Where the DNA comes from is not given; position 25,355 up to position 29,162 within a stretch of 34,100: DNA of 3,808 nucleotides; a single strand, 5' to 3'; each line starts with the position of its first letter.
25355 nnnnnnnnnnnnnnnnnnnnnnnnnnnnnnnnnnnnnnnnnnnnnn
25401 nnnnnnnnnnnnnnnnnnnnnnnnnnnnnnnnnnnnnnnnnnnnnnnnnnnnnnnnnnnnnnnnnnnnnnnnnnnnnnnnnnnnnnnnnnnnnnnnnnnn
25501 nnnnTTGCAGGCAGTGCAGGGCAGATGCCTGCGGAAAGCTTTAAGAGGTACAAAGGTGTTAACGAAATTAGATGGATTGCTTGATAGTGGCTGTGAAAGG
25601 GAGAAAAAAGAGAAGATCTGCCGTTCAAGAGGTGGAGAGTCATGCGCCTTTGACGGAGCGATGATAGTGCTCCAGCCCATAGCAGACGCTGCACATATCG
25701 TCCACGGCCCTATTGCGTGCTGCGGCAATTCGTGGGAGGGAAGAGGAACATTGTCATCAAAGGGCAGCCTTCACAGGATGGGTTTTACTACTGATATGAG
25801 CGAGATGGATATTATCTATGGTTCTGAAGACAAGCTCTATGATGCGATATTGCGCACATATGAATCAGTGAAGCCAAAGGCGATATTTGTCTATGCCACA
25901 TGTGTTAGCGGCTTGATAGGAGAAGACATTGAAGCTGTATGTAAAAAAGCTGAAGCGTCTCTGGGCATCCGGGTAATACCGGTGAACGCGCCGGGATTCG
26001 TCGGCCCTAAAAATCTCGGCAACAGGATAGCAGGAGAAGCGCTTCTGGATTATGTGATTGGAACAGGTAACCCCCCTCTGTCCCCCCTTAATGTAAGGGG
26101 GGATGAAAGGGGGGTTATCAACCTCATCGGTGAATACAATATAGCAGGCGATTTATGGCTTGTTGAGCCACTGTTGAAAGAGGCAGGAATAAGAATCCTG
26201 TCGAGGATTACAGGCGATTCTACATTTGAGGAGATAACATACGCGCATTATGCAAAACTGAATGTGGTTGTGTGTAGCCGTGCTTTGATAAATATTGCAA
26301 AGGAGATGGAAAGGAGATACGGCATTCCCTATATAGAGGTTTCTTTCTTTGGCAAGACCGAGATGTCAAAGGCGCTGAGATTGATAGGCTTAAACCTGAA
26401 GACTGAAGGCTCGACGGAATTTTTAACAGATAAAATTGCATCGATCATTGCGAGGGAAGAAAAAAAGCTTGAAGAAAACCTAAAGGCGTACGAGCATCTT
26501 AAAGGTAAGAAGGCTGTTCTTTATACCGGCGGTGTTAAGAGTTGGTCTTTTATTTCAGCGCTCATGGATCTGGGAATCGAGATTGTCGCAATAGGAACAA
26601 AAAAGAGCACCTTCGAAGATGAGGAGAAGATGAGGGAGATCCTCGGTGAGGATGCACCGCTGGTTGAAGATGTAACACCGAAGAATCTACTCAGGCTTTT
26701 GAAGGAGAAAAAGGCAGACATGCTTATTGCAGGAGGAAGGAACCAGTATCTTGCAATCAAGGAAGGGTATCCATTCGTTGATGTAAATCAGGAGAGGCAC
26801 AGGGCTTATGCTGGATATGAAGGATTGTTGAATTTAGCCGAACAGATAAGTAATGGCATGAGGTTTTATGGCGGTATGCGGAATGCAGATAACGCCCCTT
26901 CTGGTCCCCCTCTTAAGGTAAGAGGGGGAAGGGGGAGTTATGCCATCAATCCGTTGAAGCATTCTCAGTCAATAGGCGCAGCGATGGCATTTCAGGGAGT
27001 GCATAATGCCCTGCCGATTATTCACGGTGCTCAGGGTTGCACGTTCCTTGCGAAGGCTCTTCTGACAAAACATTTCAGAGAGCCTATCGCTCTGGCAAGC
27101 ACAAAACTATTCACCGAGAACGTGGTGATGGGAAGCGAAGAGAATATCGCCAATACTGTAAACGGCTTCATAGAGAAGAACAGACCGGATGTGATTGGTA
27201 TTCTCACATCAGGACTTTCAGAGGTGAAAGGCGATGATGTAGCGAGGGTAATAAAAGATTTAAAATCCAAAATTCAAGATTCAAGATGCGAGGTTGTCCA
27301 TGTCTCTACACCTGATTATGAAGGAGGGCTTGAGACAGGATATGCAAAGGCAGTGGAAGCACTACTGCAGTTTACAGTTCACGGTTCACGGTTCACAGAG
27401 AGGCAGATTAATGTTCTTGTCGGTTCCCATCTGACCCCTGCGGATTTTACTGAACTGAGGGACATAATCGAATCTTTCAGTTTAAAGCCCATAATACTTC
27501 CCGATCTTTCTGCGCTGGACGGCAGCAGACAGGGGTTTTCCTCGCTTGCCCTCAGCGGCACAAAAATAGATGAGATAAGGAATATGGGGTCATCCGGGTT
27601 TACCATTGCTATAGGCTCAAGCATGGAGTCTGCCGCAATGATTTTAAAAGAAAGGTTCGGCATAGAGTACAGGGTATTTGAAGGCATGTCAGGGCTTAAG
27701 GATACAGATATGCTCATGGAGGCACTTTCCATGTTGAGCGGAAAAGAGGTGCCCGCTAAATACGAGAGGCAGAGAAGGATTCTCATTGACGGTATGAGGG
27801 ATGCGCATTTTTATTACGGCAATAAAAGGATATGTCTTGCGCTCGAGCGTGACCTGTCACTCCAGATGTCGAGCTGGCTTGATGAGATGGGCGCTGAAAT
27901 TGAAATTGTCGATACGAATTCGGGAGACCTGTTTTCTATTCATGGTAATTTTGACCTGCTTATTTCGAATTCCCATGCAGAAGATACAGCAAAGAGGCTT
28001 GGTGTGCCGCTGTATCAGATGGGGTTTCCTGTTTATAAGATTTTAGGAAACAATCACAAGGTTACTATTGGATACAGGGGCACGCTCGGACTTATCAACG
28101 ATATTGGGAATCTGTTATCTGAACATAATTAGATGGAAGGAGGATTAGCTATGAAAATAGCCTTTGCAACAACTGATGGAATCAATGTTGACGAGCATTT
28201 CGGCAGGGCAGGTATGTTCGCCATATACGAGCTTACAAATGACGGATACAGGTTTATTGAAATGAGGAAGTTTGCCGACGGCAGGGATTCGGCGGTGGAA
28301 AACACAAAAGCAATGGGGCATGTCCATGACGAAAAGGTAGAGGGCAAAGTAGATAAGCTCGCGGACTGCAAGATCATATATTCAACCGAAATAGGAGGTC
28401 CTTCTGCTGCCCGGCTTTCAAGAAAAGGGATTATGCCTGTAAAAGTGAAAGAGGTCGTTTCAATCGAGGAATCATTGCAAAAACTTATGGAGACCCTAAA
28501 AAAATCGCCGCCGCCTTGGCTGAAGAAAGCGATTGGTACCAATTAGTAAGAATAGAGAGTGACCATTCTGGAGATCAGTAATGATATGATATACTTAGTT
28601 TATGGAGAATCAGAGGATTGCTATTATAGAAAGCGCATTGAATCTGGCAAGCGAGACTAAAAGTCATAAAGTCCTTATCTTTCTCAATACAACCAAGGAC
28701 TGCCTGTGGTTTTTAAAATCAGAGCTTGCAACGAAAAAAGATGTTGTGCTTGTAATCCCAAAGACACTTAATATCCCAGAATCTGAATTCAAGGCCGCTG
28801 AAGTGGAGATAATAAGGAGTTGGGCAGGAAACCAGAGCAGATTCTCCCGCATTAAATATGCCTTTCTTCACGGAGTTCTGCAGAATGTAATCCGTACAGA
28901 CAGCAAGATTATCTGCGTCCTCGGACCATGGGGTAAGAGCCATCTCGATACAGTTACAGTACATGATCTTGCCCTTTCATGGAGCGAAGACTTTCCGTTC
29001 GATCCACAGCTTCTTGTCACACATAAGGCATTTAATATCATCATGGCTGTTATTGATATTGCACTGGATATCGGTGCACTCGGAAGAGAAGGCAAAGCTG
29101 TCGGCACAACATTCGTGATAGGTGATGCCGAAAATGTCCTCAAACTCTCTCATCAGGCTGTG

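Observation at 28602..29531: c-di-AMP synthase (CdaZ/DacZ-like) as the terminal gene of a nitrogenase operon that also encodes two PII-like NifI proteins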

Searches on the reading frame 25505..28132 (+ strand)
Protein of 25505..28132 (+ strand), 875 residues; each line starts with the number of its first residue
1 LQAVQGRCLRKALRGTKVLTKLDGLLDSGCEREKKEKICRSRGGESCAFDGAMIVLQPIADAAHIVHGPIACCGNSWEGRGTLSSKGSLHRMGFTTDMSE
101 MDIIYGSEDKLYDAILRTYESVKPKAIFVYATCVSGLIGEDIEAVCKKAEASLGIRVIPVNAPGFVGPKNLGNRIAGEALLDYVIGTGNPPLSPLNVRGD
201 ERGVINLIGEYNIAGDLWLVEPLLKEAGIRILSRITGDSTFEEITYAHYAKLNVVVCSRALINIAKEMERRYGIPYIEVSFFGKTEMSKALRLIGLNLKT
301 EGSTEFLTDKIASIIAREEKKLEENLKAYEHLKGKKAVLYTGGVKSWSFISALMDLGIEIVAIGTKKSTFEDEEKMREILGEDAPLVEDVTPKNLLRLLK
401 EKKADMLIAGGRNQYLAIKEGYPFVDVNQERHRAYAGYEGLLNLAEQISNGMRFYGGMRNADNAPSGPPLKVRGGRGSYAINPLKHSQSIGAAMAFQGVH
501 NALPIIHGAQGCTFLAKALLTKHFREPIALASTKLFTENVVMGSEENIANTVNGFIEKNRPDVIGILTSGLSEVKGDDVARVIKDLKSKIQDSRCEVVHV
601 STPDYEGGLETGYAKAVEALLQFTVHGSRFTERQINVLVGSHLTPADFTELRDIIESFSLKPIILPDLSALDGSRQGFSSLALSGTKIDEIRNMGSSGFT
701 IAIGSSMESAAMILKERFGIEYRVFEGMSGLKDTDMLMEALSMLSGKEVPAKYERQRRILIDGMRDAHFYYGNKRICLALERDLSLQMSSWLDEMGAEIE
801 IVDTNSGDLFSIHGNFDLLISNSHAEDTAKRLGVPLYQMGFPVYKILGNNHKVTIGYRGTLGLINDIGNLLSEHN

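Call 6: search_protein_families(library=ncbifam, proteins=[window:25505-28132:+], max_evalue=0.01)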
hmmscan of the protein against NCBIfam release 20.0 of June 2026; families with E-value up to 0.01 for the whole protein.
window:25505-28132:+ (875 aa): 16 families
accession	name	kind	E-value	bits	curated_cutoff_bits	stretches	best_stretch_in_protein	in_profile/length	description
NF011047.0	PRK14477.1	equivalog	1.2e-298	992.9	1229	2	29-449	11-435/917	bifunctional nitrogenase iron-molybdenum cofactor biosynthesis protein NifEN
TIGR01283.1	nifE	equivalog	8.3e-181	601.5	505.1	2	29-451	28-444/459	nitrogenase iron-molybdenum cofactor biosynthesis protein NifE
TIGR01285.1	nifN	equivalog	8.6e-133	443.4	326.8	2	478-873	9-432/433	nitrogenase iron-molybdenum cofactor biosynthesis protein NifN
TIGR01862.1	N2-ase-Ialpha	subfamily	1.4e-100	337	486.05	1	46-452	35-437/444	nitrogenase component I subunit alpha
TIGR01282.1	nifD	equivalog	2.8e-86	290.1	653.55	1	46-451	49-453/466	nitrogenase molybdenum-iron protein alpha chain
TIGR01284.1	alt_nitrog_alph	subfamily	3.1e-82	276.4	512.8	1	45-451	44-443/457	nitrogenase subunit alpha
TIGR01860.1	VNFD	equivalog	9.9e-64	215.7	823.1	1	38-452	39-446/461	nitrogenase vanadium-iron protein, alpha chain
TIGR01861.1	ANFD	equivalog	7.6e-61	206.1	873.8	1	44-452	46-447/513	nitrogenase iron-iron protein, alpha chain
TIGR01286.1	nifK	equivalog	2.2e-58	198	427.3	2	476-809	58-400/516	nitrogenase molybdenum-iron protein subunit beta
TIGR02932.1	vnfK_nitrog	equivalog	3.3e-53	181.2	873.95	1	480-793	9-329/457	V-containing nitrogenase subunit beta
TIGR02931.1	anfK_nitrog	equivalog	2.6e-44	151.7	853.85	1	480-792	12-331/461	Fe-only nitrogenase subunit beta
TIGR03282.1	methan_mark_13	equivalog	4.9e-26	91.6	268.4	2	54-164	12-114/352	Ni-sirohydrochlorin a,c-diamide reductive cyclase catalytic subunit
TIGR01278.1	DPOR_BchB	equivalog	3.5e-25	88.8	490.35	2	98-374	60-332/512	ferredoxin:protochlorophyllide reductase (ATP-dependent) subunit B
TIGR01279.1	DPOR_bchN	equivalog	2.5e-11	43.1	419.95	1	98-410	58-350/407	ferredoxin:protochlorophyllide reductase (ATP-dependent) subunit N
NF002768.0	PRK02842.1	equivalog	4.7e-08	32.3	324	1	98-410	69-363/423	ferredoxin:protochlorophyllide reductase (ATP-dependent) subunit N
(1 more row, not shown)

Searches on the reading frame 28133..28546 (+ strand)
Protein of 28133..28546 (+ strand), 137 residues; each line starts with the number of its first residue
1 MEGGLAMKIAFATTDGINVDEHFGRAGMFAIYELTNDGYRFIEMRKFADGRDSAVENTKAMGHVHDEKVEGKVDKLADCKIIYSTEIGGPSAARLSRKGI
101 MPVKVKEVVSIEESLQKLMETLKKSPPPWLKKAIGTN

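Call 5: search_protein_families(library=pfam, proteins=[window:28133-28546:+], max_evalue=0.01)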
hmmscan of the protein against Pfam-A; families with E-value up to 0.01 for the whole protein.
window:28133-28546:+ (137 aa): 2 families
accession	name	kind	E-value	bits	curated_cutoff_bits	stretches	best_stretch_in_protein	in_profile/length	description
PF02579.22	Nitro_FeMo-Co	-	1.7e-18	67.2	26.3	1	16-119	2-93/94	Dinitrogenase iron-molybdenum cofactor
PF09582.15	AnfO_nitrog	-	0.0035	17.2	30.3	1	22-121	14-104/190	Iron only nitrogenase protein AnfO (AnfO_nitrog)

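Call 6: search_protein_families(library=ncbifam, proteins=[window:28133-28546:+], max_evalue=0.01)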
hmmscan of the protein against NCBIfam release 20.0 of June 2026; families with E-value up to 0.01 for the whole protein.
window:28133-28546:+ (137 aa): 3 families
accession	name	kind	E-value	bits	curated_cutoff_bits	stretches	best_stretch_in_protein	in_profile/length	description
TIGR02663.1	nifX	equivalog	4e-37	127.3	112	1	7-134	1-119/119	nitrogen fixation protein NifX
TIGR01290.1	nifB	equivalog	2.1e-14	53.1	343.65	1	7-119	330-438/441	nitrogenase cofactor biosynthesis protein NifB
TIGR02940.1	anfO_nitrog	equivalog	0.0043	16.8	129.15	1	26-119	18-105/214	Fe-only nitrogenase accessory protein AnfO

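Call 63: find_related_loci(query=window:28133-28546:+, collection=metagenome_contigs, flank=6000)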
Query window:28133-28546:+ (137 aa) in metagenome_contigs; peptide patterns used: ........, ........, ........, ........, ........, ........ (x = any residue, [..] = any of these).
461 stretches matched a pattern; 46 encode a relative of the query (tblastn E <= 1e-3); 46 distinct loci.
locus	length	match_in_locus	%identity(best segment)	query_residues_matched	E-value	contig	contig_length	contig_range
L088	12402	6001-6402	81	3-136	6e-74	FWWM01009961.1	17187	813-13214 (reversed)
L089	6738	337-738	78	3-136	7e-73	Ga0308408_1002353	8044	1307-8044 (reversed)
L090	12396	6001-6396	78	3-134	4e-72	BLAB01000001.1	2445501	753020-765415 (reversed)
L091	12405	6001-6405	79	3-137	5e-72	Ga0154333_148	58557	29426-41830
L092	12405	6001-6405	79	3-137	5e-72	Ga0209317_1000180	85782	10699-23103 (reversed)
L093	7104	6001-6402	77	3-136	2e-71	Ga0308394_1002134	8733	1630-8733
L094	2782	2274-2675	77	3-136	5e-72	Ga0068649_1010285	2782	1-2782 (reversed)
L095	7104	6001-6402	77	3-136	2e-71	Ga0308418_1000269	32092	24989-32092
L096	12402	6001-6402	76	3-136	2e-71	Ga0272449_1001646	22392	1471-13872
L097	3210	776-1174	75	2-134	9e-71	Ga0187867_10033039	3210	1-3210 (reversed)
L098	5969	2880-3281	76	3-136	3e-70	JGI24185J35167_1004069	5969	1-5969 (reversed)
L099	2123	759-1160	74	1-134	2e-71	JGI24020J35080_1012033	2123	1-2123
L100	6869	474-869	73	3-134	1e-67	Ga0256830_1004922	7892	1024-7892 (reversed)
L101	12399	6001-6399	73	2-134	2e-67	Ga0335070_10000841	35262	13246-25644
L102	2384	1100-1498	76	2-134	2e-68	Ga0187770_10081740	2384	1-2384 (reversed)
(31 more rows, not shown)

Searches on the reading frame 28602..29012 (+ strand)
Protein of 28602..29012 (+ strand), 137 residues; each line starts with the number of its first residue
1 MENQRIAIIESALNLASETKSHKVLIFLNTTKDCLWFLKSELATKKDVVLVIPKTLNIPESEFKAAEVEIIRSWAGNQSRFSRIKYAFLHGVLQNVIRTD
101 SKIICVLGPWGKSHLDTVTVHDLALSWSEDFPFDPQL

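Call 55: predict_structure(alignment_id=A4)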
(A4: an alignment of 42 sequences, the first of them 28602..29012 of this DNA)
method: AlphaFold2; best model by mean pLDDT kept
length: 137 residues; sequences in the alignment: 42
mean_pLDDT: 86.9   pTM: 0.84
mean pLDDT of the five models: 86.9, 86.8, 86.7, 86.7, 86.0
residues with pLDDT >= 90: 78; 70-90: 45; 50-70: 13; < 50: 1
segments of 3 or more residues with pLDDT < 50: none
pLDDT, mean of each block of 10 residues (from residue 1): 84 94 93 92 89 90 91 84 91 92 88 84 74 60
secondary structure, 60 per line:
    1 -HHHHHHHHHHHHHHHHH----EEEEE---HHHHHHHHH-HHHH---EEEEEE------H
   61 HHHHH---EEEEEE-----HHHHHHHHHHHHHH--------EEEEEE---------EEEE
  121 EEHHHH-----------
elements in order: H2-18 E23-27 H31-39 H41-44 E48-53 H60-65 E69-74 H80-93 E102-107 E117-122 H123-126

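Call 59: fold_search(model_id=the predicted structure, library=pdb)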
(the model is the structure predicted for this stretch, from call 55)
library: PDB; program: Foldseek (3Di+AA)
matches with E <= 10: 1398; with E <= 0.001: 168
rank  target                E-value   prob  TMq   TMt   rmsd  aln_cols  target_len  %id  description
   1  5scd_A                2.3e-05  1.00  0.52  0.20   5.2       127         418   14  Structure of liver pyruvate kinase in complex with anthraquinone derivative 58 (released 2022-03-16)
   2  8tbu_A                2.6e-05  1.00  0.56  0.18   4.8       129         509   12  Structure of human erythrocyte pyruvate kinase in complex with an allosteric activator Compound 12 (released 2023-12-27)
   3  4ima_B                3.1e-05  1.00  0.58  0.18   4.0       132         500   13  The structure of C436M-hLPYK in complex with Citrate/Mn/ATP/Fru-1,6-BP (released 2013-01-23)
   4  2vgg_B                3.6e-05  1.00  0.52  0.17   4.9       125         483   14  HUMAN ERYTHROCYTE PYRUVATE KINASE: R479H MUTANT (released 2007-11-20)
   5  5sci_A                3.8e-05  1.00  0.55  0.20   5.1       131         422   14  Structure of liver pyruvate kinase in complex with anthraquinone derivative 105 (released 2022-03-16)
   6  8tbu_C                3.8e-05  1.00  0.55  0.19   4.4       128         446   14  Structure of human erythrocyte pyruvate kinase in complex with an allosteric activator Compound 12 (released 2023-12-27)
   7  5sc9_A                4.1e-05  1.00  0.57  0.21   4.7       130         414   13  Structure of liver pyruvate kinase in complex with anthraquinone derivative 29 (released 2022-03-16)
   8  4ima_A                4.1e-05  1.00  0.56  0.17   4.7       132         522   14  The structure of C436M-hLPYK in complex with Citrate/Mn/ATP/Fru-1,6-BP (released 2013-01-23)
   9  8tbs_A                4.3e-05  1.00  0.54  0.18   5.0       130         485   12  Structure of human erythrocyte pyruvate kinase in complex with an allosteric activator AG-946 (released 2023-12-27)
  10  8tbs_D                4.6e-05  1.00  0.54  0.18   5.1       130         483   13  Structure of human erythrocyte pyruvate kinase in complex with an allosteric activator AG-946 (released 2023-12-27)
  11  9r3l_F                4.6e-05  1.00  0.53  0.19   4.8       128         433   14  Structure of liver pyruvate kinase in complex with fluorescent probe 4d (released 2025-08-13)
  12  5scl_A                4.6e-05  1.00  0.52  0.20   5.2       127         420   14  Structure of liver pyruvate kinase in complex with anthraquinone derivative 1 (released 2022-03-16)
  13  8tbs_E                4.9e-05  1.00  0.53  0.17   4.5       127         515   13  Structure of human erythrocyte pyruvate kinase in complex with an allosteric activator AG-946 (released 2023-12-27)
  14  5sch_B                4.9e-05  1.00  0.52  0.19   5.2       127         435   14  Structure of liver pyruvate kinase in complex with anthraquinone derivative 100 (released 2022-03-16)
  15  2vgb_D                5.3e-05  1.00  0.55  0.17   4.8       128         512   12  HUMAN ERYTHROCYTE PYRUVATE KINASE (released 2007-11-20)
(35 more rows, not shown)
